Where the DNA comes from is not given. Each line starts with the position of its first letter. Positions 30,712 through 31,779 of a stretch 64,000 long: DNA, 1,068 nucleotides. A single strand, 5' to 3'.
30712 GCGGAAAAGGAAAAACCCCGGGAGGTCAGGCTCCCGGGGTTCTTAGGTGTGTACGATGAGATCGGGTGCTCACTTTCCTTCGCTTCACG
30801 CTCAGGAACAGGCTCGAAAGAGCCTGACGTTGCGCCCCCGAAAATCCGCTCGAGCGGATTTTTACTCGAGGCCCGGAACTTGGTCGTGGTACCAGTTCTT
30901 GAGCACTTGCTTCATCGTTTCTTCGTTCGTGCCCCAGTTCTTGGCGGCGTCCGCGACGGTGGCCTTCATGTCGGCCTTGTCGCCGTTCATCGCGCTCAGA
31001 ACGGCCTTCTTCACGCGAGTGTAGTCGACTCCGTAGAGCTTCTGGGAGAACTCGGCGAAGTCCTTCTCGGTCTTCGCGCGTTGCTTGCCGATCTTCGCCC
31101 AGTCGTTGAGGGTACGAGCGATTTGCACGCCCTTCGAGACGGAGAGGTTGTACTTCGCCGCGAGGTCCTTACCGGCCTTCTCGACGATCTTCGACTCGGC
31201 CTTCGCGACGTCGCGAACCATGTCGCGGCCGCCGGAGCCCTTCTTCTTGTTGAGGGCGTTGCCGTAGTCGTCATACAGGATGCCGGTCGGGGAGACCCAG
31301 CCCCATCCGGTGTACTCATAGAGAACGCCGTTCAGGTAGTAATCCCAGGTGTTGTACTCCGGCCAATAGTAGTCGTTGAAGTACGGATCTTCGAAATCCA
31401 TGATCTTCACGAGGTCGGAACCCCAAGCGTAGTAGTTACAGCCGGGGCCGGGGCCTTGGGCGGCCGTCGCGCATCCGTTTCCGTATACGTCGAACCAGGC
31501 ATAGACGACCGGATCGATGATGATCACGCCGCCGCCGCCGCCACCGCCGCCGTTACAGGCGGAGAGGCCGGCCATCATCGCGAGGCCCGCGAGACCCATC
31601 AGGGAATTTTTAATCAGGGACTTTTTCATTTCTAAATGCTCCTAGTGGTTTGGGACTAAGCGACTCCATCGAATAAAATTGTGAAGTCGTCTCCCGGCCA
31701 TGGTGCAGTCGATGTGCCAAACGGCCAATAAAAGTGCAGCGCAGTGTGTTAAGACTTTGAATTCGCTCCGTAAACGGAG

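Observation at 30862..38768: Operon: 1205-aa unknown secreted protein, 1088-aa S8 protease, then a lipoprotein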

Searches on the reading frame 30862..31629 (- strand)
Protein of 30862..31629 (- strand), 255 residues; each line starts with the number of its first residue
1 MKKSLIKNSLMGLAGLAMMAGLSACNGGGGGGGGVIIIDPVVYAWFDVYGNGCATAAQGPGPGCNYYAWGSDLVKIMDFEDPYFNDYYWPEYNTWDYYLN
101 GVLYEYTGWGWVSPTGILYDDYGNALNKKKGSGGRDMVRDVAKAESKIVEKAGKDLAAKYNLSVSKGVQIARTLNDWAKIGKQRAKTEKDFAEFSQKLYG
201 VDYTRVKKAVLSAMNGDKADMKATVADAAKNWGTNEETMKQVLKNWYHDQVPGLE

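Call 7: search_protein_families(library=pfam, proteins=[window:30862-31629:-], max_evalue=1)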
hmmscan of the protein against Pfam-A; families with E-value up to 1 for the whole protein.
window:30862-31629:- (255 aa): 1 family
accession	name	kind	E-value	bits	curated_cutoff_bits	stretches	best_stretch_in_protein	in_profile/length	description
PF21421.2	ATR1_WY-dom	-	0.07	13.9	27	1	197-232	11-46/101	Avirulence protein ATR1, WY-domain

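Call 8: search_protein_families(library=ncbifam, proteins=[window:30862-31629:-], max_evalue=1)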
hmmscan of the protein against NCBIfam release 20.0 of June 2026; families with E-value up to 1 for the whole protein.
window:30862-31629:- (255 aa): 0 families

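Call 98: search_solved_structures(query=window:30862-31629:-, max_evalue=5)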
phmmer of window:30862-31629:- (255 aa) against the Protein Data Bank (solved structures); distinct sequences matched with E-value up to 5: 2.
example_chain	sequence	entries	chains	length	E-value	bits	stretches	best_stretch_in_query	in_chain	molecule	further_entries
4k08_A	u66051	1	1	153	0.27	14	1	80-126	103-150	Methyl-accepting chemotaxis sensory transducer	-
8qp6_A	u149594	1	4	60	0.61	12.9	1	14-48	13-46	1W4K_08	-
